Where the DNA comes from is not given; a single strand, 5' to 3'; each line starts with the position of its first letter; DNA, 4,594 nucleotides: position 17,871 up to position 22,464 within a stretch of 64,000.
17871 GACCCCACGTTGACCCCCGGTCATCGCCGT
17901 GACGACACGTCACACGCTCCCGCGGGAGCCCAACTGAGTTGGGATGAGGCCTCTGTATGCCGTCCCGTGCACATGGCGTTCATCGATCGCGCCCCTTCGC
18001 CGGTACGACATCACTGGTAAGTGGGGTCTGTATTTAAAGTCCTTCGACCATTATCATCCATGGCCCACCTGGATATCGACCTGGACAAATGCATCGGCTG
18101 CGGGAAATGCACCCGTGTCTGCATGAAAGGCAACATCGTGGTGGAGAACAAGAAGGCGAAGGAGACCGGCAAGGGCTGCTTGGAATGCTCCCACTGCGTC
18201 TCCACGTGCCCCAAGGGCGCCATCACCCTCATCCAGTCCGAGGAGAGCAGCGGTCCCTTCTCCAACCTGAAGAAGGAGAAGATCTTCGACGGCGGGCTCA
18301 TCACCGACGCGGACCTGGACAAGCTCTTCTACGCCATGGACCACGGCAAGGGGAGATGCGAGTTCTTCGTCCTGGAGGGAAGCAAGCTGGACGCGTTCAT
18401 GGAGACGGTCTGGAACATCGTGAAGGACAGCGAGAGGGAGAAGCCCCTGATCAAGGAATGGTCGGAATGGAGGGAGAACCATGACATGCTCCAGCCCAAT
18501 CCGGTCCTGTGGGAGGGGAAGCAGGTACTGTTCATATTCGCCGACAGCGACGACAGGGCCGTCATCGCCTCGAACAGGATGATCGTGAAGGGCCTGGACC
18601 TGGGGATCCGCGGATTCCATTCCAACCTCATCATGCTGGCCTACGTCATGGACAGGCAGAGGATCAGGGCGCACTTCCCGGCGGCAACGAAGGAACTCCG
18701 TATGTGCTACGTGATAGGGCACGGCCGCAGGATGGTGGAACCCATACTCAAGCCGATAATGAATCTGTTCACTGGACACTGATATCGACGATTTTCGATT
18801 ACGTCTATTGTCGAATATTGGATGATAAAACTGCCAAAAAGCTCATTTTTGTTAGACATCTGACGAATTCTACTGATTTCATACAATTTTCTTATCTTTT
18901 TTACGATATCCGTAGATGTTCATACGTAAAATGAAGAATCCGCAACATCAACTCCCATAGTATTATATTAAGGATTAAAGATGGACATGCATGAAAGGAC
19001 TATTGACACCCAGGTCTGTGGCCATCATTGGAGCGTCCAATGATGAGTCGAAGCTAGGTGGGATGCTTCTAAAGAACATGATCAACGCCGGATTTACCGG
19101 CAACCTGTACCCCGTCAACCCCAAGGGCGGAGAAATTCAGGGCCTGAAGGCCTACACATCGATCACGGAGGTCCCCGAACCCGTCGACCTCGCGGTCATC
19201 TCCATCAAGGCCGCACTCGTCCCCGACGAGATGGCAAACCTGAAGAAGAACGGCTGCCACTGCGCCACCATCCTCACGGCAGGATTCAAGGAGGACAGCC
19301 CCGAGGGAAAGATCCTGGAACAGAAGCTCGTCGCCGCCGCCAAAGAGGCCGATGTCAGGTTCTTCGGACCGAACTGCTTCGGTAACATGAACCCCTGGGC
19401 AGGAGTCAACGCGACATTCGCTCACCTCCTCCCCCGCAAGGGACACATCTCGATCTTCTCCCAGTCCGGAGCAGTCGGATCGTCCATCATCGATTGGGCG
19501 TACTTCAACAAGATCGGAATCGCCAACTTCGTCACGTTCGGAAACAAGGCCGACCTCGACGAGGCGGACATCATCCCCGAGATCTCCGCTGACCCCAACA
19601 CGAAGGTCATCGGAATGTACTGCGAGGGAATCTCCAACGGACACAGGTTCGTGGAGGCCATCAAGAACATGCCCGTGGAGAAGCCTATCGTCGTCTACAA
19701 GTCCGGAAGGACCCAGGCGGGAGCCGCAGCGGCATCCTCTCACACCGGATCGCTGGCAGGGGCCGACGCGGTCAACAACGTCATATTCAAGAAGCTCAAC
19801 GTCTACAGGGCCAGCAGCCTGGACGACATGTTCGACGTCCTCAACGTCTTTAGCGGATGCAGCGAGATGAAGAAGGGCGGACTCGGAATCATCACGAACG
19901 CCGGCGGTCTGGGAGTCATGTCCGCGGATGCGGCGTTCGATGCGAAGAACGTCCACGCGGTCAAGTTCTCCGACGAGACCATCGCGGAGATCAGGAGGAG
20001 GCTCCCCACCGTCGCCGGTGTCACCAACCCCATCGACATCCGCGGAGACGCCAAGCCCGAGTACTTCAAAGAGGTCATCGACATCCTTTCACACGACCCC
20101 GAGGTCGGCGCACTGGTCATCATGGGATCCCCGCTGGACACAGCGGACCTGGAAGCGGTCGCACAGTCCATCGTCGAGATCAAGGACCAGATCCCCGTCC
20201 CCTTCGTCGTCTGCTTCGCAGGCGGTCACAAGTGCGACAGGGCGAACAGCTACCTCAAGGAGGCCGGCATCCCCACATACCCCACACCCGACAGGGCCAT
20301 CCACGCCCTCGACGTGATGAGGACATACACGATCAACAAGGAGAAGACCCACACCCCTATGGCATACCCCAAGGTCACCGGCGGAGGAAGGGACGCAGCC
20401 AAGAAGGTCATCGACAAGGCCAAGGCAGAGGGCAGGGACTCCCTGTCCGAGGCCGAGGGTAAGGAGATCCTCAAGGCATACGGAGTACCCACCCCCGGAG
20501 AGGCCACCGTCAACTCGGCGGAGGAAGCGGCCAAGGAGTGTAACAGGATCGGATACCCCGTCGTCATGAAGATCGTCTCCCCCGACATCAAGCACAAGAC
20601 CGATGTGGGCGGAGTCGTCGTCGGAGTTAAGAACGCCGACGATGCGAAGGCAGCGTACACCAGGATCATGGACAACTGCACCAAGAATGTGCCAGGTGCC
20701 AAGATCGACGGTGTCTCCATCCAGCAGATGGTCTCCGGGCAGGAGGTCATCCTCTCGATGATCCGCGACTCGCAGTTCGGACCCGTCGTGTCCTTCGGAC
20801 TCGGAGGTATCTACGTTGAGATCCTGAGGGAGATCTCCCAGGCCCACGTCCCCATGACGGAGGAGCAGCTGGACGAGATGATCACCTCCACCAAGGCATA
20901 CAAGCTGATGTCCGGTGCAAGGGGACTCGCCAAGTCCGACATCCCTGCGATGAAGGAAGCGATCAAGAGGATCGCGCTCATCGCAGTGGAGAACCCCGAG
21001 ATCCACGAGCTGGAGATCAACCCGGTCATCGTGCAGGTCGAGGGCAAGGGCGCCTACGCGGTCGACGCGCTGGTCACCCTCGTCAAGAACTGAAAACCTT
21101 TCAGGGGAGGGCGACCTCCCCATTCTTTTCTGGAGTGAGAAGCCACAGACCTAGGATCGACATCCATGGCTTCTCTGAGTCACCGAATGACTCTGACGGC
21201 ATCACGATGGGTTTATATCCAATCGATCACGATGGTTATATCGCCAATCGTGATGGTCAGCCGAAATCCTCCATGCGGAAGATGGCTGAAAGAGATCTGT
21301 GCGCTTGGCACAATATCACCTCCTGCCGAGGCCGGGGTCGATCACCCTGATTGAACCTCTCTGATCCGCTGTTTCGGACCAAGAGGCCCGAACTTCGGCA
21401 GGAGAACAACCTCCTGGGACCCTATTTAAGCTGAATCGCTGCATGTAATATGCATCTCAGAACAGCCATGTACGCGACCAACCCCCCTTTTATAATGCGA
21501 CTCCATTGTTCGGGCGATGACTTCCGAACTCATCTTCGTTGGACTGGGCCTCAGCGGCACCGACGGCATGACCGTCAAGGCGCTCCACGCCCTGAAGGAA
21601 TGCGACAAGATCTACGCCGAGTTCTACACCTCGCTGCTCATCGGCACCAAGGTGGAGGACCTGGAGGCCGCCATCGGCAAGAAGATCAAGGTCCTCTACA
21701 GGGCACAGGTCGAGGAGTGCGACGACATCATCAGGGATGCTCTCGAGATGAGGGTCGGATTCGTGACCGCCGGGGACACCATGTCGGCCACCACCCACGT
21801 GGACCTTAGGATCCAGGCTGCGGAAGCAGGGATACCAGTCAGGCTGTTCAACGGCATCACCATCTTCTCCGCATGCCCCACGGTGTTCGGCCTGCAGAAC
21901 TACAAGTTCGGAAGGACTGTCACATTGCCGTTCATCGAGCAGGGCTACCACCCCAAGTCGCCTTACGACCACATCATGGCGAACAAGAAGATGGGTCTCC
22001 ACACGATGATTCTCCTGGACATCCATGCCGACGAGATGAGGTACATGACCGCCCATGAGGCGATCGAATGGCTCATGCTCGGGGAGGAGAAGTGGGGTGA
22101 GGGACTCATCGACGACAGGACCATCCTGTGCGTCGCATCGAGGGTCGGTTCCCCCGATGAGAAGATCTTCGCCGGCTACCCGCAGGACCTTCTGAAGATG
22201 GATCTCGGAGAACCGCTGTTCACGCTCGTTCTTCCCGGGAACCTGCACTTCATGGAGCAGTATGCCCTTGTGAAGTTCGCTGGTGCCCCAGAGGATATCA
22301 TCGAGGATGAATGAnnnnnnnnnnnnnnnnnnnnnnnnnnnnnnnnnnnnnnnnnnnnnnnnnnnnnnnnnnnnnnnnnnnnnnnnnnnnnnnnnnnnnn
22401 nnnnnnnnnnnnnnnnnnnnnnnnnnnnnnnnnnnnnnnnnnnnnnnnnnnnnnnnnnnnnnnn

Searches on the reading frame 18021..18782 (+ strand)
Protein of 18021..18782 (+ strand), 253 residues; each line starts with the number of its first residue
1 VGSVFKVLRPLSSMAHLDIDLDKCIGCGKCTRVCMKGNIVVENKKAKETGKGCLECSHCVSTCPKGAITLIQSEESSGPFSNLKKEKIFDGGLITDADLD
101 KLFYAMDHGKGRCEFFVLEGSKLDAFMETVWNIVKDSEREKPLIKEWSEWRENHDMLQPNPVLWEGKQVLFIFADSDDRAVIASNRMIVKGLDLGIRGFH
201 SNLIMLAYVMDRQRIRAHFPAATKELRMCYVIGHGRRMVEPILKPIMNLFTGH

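Call 56: search_protein_families(library=pfam, proteins=[window:18021-18782:+])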
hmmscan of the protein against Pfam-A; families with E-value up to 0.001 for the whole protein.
window:18021-18782:+ (253 aa): 11 families
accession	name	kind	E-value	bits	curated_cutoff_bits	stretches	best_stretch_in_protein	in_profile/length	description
PF13237.11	Fer4_10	-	2e-08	34.5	25.5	1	18-64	3-53/53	4Fe-4S dicluster domain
PF12838.12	Fer4_7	-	3e-08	34.4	27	1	23-67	1-52/52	4Fe-4S dicluster domain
PF12837.12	Fer4_6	-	7.4e-08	32.4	25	1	18-37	3-22/24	4Fe-4S binding domain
PF13187.11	Fer4_9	-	1.1e-07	32.2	27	1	23-68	1-52/52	4Fe-4S dicluster domain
PF14697.11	Fer4_21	-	2.1e-07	31.4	35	1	19-70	3-59/59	4Fe-4S dicluster domain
PF00037.32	Fer4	-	5.7e-07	29.5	21.1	1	19-34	3-18/24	4Fe-4S binding domain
PF13484.11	Fer4_16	-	2.3e-06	28.7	30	0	53-82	2-32/66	4Fe-4S double cluster binding domain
PF12797.12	Fer4_2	-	4.7e-06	26.7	24.5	1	18-34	4-20/22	4Fe-4S binding domain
PF17179.9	Fer4_22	-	6.1e-05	24.2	27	0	18-36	75-93/95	4Fe-4S dicluster domain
PF25160.1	LdpA_Fe-S-bd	-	0.00049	20.3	27.6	0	12-40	16-44/49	LdpA Fe-S cluster-binding domain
PF13183.11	Fer4_8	-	0.00066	20.6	27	0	19-37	49-67/68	4Fe-4S dicluster domain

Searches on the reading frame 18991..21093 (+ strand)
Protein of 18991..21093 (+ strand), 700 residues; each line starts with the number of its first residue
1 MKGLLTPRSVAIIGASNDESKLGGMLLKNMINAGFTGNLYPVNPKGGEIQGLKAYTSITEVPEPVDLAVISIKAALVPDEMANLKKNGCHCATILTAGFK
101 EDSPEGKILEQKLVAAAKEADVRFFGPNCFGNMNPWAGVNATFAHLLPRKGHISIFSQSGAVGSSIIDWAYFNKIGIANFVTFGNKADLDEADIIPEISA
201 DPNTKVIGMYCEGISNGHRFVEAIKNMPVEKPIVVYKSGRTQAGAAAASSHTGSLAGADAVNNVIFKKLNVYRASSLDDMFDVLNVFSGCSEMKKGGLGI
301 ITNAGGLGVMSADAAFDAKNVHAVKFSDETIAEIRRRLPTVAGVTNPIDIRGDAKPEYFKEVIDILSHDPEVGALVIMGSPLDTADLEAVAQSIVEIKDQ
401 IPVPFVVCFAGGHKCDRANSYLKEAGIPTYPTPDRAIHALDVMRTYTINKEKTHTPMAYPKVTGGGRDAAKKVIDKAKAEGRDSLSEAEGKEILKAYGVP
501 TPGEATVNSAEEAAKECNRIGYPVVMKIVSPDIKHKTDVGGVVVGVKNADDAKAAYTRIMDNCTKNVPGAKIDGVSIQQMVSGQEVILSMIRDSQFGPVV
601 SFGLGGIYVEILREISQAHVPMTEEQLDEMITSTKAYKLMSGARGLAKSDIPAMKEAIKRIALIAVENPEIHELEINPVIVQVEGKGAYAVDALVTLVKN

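Call 56: search_protein_families(library=pfam, proteins=[window:18991-21093:+])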
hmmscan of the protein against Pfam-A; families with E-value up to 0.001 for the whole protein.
window:18991-21093:+ (700 aa): 6 families
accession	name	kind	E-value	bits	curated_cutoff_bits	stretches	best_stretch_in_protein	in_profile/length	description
PF13549.11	ATP-grasp_5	-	5.2e-74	248.8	27.6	1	476-697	1-221/221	ATP-grasp domain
PF13607.11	Succ_CoA_lig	-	7.8e-47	158.9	27.4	1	150-287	1-138/138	Succinyl-CoA ligase like flavodoxin domain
PF13380.12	CoA_binding_2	-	4.2e-21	76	22.8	1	8-134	1-115/116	CoA binding domain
PF19045.5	Ligase_CoA_2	-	1e-11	45.6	23.7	1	300-432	3-139/162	Ligase-CoA domain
PF02629.25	CoA_binding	-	1.3e-10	42.3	22.3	1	8-98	4-97/97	CoA binding domain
PF08442.15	ATP-grasp_2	-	5.1e-07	29.9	29.5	1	485-680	2-201/202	ATP-grasp domain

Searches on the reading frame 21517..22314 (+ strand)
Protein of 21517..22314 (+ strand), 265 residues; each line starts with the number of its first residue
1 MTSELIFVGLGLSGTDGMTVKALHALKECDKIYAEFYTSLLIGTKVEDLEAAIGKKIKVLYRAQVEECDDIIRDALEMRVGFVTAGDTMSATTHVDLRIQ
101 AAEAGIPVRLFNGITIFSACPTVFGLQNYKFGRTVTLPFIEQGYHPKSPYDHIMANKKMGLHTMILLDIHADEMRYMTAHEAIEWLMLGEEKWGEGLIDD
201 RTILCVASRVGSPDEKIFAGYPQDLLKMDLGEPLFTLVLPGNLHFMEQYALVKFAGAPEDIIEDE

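Call 56: search_protein_families(library=pfam, proteins=[window:21517-22314:+])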
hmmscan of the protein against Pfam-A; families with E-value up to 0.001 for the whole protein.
window:21517-22314:+ (265 aa): 1 family
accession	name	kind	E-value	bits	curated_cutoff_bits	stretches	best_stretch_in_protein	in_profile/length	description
PF00590.25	TP_methylase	-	2.7e-21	77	27.8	1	5-220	2-206/212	Tetrapyrrole (Corrin/Porphyrin) Methylases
